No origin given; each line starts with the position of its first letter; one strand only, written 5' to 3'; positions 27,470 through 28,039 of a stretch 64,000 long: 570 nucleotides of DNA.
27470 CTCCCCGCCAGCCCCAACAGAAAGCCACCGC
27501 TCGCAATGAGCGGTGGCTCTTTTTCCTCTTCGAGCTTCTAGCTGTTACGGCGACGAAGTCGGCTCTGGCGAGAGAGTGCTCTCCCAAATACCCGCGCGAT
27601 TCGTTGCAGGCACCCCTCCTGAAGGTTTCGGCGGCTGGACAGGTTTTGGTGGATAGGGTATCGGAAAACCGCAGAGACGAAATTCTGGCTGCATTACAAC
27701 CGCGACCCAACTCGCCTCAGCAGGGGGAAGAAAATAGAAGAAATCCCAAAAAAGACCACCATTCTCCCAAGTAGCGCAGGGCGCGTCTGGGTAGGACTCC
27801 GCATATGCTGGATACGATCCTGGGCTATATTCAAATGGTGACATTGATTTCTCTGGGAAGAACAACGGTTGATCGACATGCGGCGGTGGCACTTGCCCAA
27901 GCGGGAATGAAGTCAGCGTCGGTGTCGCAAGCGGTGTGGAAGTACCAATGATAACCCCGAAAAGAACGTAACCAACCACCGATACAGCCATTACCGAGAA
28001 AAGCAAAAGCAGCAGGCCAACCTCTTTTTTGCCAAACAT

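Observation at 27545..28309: Two paralogous low-GC cassettes: a small secreted Cys-rich peptide followed by a membrane-anchored partner with a conserved two-Cys domain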

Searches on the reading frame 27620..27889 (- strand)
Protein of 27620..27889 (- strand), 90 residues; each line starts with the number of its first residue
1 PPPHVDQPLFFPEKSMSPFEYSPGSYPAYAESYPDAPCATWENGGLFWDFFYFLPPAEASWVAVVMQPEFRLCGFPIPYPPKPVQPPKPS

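Call 32: find_related_loci(query=A2, collection=metagenome_contigs, flank=3000)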
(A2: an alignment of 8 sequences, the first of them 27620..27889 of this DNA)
Query A2 (90 aa) in metagenome_contigs; peptide patterns used: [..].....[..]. (x = any residue, [..] = any of these).
47 stretches matched a pattern, but none encodes a relative of the query by tblastn (E <= 1e-3).
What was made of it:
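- Tried and rejected: Scan of JGI metagenome contigs with the partner motif: nothing confirmed (call 32).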

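Call 41: search_protein_representatives(alignment_id=A3)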
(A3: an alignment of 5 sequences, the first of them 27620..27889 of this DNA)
Query: 5 sequences, 90 profile positions. Proteins with E-value up to 0.001 (for the whole library): 38; up to 1e-10: 22; up to 1e-30: 3. The best 38 are listed.
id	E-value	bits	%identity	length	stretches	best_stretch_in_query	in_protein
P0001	5.7e-79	276.8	-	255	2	1-90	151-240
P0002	2.5e-42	159.3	-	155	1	1-90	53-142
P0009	9.0e-34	131.9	-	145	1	1-90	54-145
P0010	1.9e-27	111.6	-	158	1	1-84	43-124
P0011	2.5e-25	104.8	-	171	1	1-86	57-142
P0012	8.6e-25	103.1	-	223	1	6-87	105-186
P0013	3.4e-23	97.9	-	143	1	1-84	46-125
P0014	2.9e-20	88.6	-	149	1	8-87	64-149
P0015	2.3e-17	79.2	-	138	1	11-84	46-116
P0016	5.6e-17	78.0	-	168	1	2-85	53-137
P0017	7.3e-17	77.7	-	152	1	8-85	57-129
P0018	6.3e-16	74.7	-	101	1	14-86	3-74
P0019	3.7e-15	72.2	-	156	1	3-90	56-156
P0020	1.1e-14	70.7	-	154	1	10-85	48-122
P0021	1.6e-14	70.2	-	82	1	19-80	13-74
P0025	6.8e-13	64.9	-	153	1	6-83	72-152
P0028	6.6e-11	58.6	-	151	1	15-86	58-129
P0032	9.0e-10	54.9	-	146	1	31-85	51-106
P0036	2.4e-08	50.3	-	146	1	1-84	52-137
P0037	1.3e-05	41.6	-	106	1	36-86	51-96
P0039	2.3e-05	40.8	-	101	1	22-85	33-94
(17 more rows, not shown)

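Call 43: find_encoding_contigs(protein=P0010, flank=3000, max_places=3)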
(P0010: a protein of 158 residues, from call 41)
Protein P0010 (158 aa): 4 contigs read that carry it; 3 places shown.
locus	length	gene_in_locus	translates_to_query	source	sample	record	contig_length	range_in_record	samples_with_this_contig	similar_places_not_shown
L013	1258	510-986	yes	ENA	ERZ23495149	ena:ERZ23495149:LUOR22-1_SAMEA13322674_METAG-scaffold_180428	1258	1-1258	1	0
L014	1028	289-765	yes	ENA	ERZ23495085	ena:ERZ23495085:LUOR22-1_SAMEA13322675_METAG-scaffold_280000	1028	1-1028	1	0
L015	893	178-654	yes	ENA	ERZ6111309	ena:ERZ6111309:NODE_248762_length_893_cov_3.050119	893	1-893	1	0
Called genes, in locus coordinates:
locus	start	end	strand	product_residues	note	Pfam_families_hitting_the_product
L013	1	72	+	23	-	?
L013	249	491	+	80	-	-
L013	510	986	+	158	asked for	-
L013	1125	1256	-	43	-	?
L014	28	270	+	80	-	-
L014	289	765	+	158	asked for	-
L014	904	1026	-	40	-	?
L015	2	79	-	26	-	?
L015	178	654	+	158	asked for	-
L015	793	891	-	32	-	?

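Call 44: predict_structure(alignment_id=A3)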
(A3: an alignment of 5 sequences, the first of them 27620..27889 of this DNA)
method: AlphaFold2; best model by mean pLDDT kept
length: 90 residues; sequences in the alignment: 5
mean_pLDDT: 82.2   pTM: 0.73
mean pLDDT of the five models: 82.2, 75.7, 74.5, 64.2, 62.8
residues with pLDDT >= 90: 21; 70-90: 56; 50-70: 12; < 50: 1
segments of 3 or more residues with pLDDT < 50: none
pLDDT, mean of each block of 10 residues (from residue 1): 76 80 69 87 93 81 90 87 76
secondary structure, 60 per line:
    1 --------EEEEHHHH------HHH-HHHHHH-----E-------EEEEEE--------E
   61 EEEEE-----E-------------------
elements in order: E9-12 H13-16 H27-32 E46-51 E60-65
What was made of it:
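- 27545..28039 (-): partA: 164 aa, starting 12 nt after the pepA stop in the same frame. Features: N-terminal signal anchor (about residues 8-31), a Pro/Thr-rich linker, the conserved two-Cys domain (residues 51-136, 27632-27889; Cys88 and Cys123), and a C-terminal tail NRAGIWE...PEPTSSP (27548-27601). AF2 model of the domain: pLDDT 82, pTM 0.73 (call 44).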

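Call 48: find_encoding_contigs(protein=P0016, flank=4000, max_places=3)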
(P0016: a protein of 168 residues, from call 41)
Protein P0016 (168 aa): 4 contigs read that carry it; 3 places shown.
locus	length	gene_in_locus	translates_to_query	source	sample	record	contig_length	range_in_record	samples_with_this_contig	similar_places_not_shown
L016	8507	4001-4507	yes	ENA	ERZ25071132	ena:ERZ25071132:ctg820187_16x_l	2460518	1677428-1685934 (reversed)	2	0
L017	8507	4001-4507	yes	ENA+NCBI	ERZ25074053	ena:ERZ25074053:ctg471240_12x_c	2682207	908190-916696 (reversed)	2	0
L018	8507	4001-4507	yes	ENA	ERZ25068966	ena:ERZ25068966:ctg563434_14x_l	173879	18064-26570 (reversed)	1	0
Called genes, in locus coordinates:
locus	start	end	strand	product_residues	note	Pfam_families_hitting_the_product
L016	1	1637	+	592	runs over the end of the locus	PF07973:tRNA_SAD, PF00587:tRNA-synt_2b, PF03129:HGTP_anticodon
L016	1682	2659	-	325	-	PF00795:CN_hydrolase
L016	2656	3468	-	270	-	PF01996:F420_ligase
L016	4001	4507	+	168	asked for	-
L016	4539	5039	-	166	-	-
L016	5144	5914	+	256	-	PF01975:SurE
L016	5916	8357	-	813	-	PF00690:Cation_ATPase_N, PF00122:E1-E2_ATPase, PF00702:Hydrolase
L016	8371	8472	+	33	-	-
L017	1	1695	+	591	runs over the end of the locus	PF07973:tRNA_SAD, PF00587:tRNA-synt_2b, PF03129:HGTP_anticodon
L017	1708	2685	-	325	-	PF00795:CN_hydrolase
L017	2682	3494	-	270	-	PF01996:F420_ligase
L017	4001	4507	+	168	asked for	-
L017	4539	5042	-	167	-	-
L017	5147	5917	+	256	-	PF01975:SurE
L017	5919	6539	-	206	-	-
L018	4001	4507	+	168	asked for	-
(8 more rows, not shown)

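Call 49: find_encoding_contigs(protein=P0017, flank=4000, max_places=3)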
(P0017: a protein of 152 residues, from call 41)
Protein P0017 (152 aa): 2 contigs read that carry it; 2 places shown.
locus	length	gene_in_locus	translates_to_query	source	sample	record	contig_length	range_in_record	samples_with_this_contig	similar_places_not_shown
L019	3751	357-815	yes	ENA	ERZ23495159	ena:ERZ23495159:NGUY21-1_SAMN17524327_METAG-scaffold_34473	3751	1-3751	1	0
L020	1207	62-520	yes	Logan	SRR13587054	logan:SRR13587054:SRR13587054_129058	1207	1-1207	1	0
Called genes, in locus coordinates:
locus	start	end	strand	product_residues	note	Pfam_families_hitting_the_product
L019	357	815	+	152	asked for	-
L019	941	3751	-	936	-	?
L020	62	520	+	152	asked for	-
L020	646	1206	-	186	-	?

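Call 50: find_encoding_contigs(protein=P0039, flank=4000, max_places=3)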
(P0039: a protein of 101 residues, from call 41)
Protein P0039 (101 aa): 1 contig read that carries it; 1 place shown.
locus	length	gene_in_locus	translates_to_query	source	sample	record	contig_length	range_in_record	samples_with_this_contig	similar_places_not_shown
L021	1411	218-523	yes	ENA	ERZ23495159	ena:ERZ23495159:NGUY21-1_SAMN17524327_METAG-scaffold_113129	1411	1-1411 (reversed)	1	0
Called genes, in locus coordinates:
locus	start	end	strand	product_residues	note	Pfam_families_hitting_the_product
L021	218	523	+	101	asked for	-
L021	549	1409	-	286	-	?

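Call 52: fold_search(model_id=the predicted structure, library=pdb)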
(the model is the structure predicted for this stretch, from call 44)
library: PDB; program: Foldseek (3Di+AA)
matches with E <= 10: 70; with E <= 0.001: 0
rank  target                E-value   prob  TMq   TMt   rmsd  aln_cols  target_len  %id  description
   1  1wvn                  6.3e-01  0.06  0.16  0.18   8.9        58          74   10  Crystal Structure of domain 3 of human alpha polyC binding protein (released 2005-04-05)
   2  6rol_D                9.3e-01  0.07  0.21  0.15   8.6        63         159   16  Structure of IMP2 KH34 domains (released 2019-10-16)
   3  6rol_A                1.8e+00  0.05  0.20  0.15   8.7        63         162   16  Structure of IMP2 KH34 domains (released 2019-10-16)
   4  4lij_A                1.9e+00  0.04  0.22  0.24   9.0        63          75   11  Crystal structure of a far upstream element (FUSE) binding protein 1 (FUBP1) from Homo sapiens at 1.95 A resolution (released 2013-11-27)
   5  4lij_C                1.9e+00  0.04  0.22  0.24   9.0        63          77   11  Crystal structure of a far upstream element (FUSE) binding protein 1 (FUBP1) from Homo sapiens at 1.95 A resolution (released 2013-11-27)
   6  5w40_A                2.0e+00  0.08  0.26  0.09   6.8        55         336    9  Crystal structure of PopP2 F318S in complex with IP6 and AcCoA (released 2017-08-09)
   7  4lij_B                2.0e+00  0.04  0.22  0.24   9.1        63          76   11  Crystal structure of a far upstream element (FUSE) binding protein 1 (FUBP1) from Homo sapiens at 1.95 A resolution (released 2013-11-27)
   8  6rol_B                2.1e+00  0.04  0.21  0.15   8.6        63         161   16  Structure of IMP2 KH34 domains (released 2019-10-16)
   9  1zzj_A                2.1e+00  0.03  0.19  0.21   8.7        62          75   10  Structure of the third KH domain of hnRNP K in complex with 15-mer ssDNA (released 2005-08-09)
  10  6ple_A                2.3e+00  0.04  0.18  0.17   8.6        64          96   11  Crystal structure of MhuD R26S mutant in complex with biliverdin (released 2019-11-06)
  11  1zzj_B                2.3e+00  0.03  0.18  0.20   8.6        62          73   10  Structure of the third KH domain of hnRNP K in complex with 15-mer ssDNA (released 2005-08-09)
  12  2p2r_A                2.4e+00  0.04  0.20  0.22   8.9        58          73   10  Crystal structure of the third KH domain of human Poly(C)-Binding Protein-2 in complex with C-rich strand of human tel (released 2007-06-12)
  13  3hx9_B                2.4e+00  0.04  0.18  0.17   9.0        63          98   10  Structure of heme-degrader, MhuD (Rv3592), from Mycobacterium tuberculosis with two hemes bound in its active site (released 2009-12-01)
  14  3hx9_A                2.6e+00  0.03  0.18  0.17   9.0        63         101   10  Structure of heme-degrader, MhuD (Rv3592), from Mycobacterium tuberculosis with two hemes bound in its active site (released 2009-12-01)
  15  3jb6_A                2.6e+00  0.03  0.16  0.02   8.5        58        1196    7  In situ structures of the segmented genome and RNA polymerase complex inside a dsRNA virus (released 2015-10-28)
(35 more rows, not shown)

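Call 70: fold_search(model_id=the predicted structure, library=viral)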
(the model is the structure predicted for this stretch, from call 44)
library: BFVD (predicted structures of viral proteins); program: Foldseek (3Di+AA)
matches with E <= 10: 207; with E <= 0.001: 0
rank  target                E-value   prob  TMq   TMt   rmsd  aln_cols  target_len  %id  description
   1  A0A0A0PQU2            2.1e-01  0.33  0.32  0.40   6.3        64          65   14  Uncharacterized protein [Bacillus phage Bp8p-T]
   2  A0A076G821            1.1e+00  0.04  0.18  0.10   8.8        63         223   11  Uncharacterized protein [Bacillus phage Bobb]
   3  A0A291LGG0            1.2e+00  0.12  0.29  0.15   7.3        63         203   17  Uncharacterized protein [Aeromonas phage AS-sw]
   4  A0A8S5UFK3            1.4e+00  0.09  0.25  0.17   7.6        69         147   10  Uncharacterized protein [Myoviridae sp. ctcyQ27]
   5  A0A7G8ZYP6            1.5e+00  0.06  0.25  0.24   8.7        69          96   12  Uncharacterized protein [Pasteurella phage vB_PmuP_Pa7]
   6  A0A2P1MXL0            1.8e+00  0.02  0.18  0.16   7.6        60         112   12  Uncharacterized protein [Staphylococcus phage phiSA_BS1]
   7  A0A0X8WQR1            2.1e+00  0.06  0.25  0.26   5.9        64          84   11  (no name in the UniProt tables at hand)
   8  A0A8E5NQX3            2.1e+00  0.05  0.23  0.21   7.9        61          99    6  (no name in the UniProt tables at hand)
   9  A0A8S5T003            2.3e+00  0.08  0.28  0.18   7.4        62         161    5  Uncharacterized protein [Myoviridae sp. ctWb16]
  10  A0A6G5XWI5            2.3e+00  0.06  0.31  0.12  19.7        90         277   13  (no name in the UniProt tables at hand)
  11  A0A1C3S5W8            2.4e+00  0.06  0.23  0.11   8.4        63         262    8  HNH endonuclease [Escherichia phage vB_Eco_slurp01]
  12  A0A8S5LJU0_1          2.4e+00  0.04  0.20  0.03  12.9        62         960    8  Chromosome segregation ATPase [Siphoviridae sp. ct3o911]
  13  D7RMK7                2.4e+00  0.02  0.18  0.20  13.6        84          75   14  Uncharacterized protein 30.3 [Escherichia phage IME08]
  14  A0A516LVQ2            2.6e+00  0.07  0.30  0.13   8.9        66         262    9  (no name in the UniProt tables at hand)
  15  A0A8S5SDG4            2.6e+00  0.06  0.23  0.23   9.6        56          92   11  Putative cytoplasmic protein [Siphoviridae sp. ctnpt50]
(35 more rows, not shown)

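Call 77: find_encoding_contigs(protein=P0013, flank=2500, max_places=2)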
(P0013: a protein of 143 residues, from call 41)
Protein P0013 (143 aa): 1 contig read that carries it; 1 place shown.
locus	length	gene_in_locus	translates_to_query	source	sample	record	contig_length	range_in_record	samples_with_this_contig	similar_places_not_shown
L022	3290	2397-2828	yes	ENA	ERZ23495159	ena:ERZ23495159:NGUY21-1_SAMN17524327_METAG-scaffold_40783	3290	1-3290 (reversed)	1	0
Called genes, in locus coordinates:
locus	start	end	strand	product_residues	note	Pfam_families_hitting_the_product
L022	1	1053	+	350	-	?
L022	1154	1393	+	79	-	-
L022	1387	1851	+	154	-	-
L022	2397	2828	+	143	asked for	-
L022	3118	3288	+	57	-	?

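Call 78: find_encoding_contigs(protein=P0028, flank=2500, max_places=2)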
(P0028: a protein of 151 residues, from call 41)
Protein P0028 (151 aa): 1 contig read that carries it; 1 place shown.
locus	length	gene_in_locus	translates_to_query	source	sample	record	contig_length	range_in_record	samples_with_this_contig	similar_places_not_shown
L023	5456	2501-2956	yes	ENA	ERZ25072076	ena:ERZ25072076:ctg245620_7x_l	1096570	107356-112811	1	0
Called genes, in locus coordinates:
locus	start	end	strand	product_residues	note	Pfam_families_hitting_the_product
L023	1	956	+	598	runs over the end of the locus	-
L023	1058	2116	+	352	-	PF26233:NicX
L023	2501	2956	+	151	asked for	-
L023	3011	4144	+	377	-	PF01321:Creatinase_N, PF00557:Peptidase_M24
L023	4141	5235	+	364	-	PF01210:NAD_Gly3P_dh_N (faint), PF02558:ApbA, PF03446:NAD_binding_2 (weak), PF02317:Octopine_DH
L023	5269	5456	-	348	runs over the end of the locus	PF26233:NicX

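Call 79: find_encoding_contigs(protein=P0032, flank=2500, max_places=2)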
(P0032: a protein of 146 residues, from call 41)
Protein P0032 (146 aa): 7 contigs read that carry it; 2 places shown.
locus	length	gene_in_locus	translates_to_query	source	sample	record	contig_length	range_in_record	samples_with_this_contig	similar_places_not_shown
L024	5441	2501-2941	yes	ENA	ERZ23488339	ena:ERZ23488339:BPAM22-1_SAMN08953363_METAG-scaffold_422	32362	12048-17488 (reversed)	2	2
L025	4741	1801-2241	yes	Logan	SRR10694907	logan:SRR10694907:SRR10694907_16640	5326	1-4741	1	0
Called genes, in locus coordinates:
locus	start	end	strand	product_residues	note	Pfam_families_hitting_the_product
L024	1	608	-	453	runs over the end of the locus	PF02661:Fic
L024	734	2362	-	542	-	-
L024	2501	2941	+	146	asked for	-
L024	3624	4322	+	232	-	-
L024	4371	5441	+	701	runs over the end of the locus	PF00270:DEAD (faint), PF04851:ResIII, PF17757:UvrB_inter, PF27431:UvrB_3rd, PF00271:Helicase_C, PF12344:UvrB, PF02151:UVR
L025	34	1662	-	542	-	-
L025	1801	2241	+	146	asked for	-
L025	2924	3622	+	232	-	-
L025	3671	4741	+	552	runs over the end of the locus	?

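Call 90: list_cluster_members(proteins=[P0009, P0011, P0012, P0016, P0019, P0025, P0028, P0032, P0037, P0036])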
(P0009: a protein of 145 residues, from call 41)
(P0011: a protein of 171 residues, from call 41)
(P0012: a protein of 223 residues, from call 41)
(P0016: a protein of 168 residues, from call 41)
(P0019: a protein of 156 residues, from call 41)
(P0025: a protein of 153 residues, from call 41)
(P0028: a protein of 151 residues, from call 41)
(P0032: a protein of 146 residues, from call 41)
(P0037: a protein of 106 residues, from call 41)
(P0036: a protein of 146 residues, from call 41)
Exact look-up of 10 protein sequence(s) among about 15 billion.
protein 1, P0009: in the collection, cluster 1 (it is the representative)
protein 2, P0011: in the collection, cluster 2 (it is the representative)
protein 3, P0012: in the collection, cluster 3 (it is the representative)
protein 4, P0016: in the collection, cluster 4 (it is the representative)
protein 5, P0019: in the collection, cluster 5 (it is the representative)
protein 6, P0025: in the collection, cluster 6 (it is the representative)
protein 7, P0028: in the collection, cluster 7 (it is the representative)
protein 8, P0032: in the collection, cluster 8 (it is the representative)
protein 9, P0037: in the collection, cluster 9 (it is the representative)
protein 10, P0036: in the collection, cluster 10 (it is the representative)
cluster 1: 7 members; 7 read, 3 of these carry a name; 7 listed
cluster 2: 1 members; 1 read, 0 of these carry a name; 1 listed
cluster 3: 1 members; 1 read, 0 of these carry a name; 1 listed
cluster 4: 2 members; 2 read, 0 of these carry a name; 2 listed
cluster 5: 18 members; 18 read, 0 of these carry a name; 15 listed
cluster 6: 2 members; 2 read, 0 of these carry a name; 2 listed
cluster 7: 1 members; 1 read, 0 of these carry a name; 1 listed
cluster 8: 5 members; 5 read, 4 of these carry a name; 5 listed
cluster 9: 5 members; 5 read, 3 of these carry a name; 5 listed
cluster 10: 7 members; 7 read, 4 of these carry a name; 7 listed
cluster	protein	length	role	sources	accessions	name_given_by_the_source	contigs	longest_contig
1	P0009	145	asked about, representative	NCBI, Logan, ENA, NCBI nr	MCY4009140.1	MAG: hypothetical protein OXF22_05255 [Anaerolineaceae bacterium] | hypothetical protein [Anaerolineaceae bacterium]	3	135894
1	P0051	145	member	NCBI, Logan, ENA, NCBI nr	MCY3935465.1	MAG: hypothetical protein OXG09_05650 [Chloroflexi bacterium] | hypothetical protein [Chloroflexota bacterium]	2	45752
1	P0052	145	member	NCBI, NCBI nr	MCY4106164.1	MAG: hypothetical protein OXG02_05610 [Chloroflexi bacterium] | hypothetical protein [Chloroflexota bacterium]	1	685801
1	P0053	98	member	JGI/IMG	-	-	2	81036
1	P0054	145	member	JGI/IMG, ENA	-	-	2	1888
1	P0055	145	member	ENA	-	-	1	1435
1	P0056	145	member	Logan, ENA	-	-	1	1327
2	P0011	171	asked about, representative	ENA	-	-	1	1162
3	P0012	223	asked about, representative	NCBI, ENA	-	-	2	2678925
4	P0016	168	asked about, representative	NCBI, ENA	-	-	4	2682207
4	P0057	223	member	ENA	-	-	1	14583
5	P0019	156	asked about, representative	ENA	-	-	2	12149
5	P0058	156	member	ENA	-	-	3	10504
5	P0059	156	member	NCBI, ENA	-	-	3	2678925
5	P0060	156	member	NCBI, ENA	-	-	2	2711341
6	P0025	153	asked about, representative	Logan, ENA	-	-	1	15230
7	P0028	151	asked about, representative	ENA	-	-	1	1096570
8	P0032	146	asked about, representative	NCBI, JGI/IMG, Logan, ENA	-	-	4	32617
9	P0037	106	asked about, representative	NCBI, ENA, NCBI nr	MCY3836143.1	MAG: hypothetical protein OXF83_06870 [Anaerolineaceae bacterium] | hypothetical protein [Anaerolineaceae bacterium]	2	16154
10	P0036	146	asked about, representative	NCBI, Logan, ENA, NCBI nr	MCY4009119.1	MAG: hypothetical protein OXF22_05150 [Anaerolineaceae bacterium] | hypothetical protein [Anaerolineaceae bacterium]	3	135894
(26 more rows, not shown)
